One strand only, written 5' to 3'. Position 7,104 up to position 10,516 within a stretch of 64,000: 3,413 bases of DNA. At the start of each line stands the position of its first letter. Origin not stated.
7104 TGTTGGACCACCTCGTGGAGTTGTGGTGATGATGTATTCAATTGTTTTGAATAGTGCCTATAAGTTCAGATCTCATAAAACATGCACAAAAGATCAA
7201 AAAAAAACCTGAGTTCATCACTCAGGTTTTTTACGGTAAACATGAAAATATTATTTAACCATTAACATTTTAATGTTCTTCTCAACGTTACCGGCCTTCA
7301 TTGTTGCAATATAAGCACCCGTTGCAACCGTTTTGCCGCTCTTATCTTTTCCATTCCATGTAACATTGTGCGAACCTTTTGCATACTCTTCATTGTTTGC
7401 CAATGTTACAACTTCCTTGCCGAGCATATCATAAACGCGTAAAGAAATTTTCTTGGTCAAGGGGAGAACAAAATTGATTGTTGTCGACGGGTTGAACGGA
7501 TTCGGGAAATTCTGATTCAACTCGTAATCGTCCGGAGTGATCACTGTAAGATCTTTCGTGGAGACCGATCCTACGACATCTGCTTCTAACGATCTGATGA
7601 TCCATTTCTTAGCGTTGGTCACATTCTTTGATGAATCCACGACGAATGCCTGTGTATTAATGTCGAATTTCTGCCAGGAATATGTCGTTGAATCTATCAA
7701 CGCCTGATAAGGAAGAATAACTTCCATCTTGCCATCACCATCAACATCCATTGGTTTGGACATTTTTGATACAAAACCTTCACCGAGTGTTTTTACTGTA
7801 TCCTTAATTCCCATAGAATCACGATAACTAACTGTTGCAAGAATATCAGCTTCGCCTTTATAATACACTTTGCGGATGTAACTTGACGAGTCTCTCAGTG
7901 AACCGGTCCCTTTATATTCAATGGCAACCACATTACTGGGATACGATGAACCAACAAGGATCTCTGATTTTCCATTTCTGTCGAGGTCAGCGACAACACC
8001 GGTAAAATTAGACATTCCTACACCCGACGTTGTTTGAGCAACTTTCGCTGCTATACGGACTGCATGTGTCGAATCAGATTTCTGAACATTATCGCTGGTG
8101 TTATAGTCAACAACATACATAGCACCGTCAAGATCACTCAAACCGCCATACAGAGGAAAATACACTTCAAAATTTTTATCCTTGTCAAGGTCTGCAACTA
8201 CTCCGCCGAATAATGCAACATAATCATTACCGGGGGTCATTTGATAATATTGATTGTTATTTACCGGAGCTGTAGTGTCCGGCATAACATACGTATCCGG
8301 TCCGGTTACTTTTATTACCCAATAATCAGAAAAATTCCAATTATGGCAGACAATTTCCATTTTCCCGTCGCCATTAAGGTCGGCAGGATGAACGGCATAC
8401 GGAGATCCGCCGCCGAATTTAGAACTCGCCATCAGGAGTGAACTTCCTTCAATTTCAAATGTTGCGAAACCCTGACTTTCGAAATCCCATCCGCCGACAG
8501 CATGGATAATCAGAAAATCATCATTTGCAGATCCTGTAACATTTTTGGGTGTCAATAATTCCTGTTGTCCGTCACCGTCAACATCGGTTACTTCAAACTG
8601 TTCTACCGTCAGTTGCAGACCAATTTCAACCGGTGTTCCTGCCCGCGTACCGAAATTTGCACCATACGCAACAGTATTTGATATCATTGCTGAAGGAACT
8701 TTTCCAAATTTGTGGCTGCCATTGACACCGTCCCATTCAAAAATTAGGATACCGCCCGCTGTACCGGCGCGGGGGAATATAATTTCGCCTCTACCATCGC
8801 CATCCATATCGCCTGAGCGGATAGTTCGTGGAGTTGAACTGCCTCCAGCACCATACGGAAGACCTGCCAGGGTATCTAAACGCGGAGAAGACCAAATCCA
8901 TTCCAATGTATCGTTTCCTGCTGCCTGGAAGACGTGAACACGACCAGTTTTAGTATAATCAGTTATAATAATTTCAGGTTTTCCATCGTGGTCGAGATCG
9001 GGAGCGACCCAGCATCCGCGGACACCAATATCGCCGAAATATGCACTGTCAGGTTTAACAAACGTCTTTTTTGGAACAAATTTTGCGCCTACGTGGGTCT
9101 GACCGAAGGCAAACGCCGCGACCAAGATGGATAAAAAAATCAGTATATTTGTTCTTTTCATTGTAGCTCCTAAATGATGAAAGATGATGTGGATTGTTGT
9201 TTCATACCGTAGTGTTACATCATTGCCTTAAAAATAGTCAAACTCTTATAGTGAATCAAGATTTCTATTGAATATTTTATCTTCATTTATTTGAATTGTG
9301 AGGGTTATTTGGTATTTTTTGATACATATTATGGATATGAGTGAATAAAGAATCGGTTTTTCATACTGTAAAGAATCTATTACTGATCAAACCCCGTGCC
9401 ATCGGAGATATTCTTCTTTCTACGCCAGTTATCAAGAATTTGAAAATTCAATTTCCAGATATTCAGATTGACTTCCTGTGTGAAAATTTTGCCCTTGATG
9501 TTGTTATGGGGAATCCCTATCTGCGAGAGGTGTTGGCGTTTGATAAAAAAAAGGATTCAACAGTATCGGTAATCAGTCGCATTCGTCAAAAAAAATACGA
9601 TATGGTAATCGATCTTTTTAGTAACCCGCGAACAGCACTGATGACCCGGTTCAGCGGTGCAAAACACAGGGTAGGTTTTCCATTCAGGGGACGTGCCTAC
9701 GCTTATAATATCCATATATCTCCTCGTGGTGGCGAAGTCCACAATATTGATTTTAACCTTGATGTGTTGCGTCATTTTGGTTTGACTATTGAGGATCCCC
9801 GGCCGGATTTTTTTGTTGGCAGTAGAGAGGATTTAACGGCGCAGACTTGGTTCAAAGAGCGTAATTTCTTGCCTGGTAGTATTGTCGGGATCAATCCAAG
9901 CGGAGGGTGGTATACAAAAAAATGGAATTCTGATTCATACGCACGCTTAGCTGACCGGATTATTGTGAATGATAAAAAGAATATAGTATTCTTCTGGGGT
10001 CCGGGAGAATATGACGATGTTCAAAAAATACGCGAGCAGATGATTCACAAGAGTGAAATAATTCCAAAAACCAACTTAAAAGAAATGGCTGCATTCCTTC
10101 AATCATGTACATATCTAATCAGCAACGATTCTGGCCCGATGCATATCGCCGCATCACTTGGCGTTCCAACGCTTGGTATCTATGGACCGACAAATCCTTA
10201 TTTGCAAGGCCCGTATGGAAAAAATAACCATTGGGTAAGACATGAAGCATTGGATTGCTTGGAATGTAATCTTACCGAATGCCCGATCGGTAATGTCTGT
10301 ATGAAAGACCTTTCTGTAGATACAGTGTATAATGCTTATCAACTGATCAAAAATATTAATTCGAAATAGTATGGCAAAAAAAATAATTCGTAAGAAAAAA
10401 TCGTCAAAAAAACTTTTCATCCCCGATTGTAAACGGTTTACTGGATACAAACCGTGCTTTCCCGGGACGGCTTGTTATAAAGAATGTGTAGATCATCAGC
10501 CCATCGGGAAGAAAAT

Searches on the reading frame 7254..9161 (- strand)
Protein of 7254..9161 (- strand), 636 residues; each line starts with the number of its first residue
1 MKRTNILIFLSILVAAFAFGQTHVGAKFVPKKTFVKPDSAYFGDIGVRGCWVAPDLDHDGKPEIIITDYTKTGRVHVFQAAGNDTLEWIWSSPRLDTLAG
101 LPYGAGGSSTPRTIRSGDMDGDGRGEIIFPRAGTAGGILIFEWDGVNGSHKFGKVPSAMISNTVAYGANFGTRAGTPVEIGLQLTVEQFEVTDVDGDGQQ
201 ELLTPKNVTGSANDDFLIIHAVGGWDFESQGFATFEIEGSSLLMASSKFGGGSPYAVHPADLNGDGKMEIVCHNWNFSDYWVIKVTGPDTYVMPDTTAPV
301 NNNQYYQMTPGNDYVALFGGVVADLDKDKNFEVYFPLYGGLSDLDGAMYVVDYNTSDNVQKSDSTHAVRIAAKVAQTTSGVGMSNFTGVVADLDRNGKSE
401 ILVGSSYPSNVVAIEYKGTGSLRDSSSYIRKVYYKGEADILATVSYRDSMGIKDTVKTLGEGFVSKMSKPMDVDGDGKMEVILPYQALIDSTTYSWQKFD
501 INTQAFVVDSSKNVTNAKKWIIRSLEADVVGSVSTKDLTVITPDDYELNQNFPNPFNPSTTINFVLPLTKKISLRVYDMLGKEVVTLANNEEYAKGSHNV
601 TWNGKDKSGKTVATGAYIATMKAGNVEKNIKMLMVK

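Call 32: search_protein_families(library=ncbifam, proteins=[window:7254-9161:-], max_evalue=1e-10)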
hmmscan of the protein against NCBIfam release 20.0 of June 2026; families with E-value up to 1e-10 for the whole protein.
window:7254-9161:- (636 aa): 0 families

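Call 45: search_protein_families(library=pfam, proteins=[window:7254-9161:-], max_evalue=1e-8)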
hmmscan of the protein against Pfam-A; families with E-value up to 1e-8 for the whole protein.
window:7254-9161:- (636 aa): 2 families
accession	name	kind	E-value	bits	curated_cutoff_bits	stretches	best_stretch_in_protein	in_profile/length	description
PF13517.12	FG-GAP_3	-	2.4e-23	82.9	26.9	0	55-128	1-60/61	FG-GAP-like repeat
PF01839.29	FG-GAP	-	2.9e-21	75.3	22.1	0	53-78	8-37/37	FG-GAP repeat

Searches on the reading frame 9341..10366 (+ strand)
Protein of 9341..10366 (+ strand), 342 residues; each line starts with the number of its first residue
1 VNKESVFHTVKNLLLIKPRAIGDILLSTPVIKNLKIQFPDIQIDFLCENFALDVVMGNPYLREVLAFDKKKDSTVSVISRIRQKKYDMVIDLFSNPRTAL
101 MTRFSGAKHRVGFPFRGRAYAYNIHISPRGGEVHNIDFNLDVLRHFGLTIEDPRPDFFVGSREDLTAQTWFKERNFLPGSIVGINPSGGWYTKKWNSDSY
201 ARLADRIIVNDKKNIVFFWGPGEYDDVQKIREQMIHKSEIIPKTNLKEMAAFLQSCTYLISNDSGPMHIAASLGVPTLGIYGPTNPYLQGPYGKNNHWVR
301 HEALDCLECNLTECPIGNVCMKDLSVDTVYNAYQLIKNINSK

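Call 32: search_protein_families(library=ncbifam, proteins=[window:9341-10366:+], max_evalue=1e-10)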
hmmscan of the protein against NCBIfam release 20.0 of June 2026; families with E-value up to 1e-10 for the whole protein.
window:9341-10366:+ (342 aa): 6 families
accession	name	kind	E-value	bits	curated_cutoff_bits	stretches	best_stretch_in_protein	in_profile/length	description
TIGR02201.1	heptsyl_trn_III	equivalog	5.4e-36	124.3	170.2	1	13-296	2-301/344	putative lipopolysaccharide heptosyltransferase III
TIGR02195.1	heptsyl_trn_II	equivalog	1.4e-33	116.5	134.6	1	13-334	2-335/339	lipopolysaccharide heptosyltransferase II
TIGR02193.1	heptsyl_trn_I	equivalog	1e-30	107.1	185.3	1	13-306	2-306/320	lipopolysaccharide heptosyltransferase I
NF007742.0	PRK10422.1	equivalog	1.6e-28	99.5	467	1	9-295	4-302/352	lipopolysaccharide core heptosyltransferase RfaQ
NF008162.0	PRK10916.1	equivalog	1.8e-20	73.4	569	1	181-300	182-306/348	ADP-heptose--LPS heptosyltransferase RfaF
NF008204.0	PRK10964.1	equivalog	6e-20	71.6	437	1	193-303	192-301/322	lipopolysaccharide heptosyltransferase RfaC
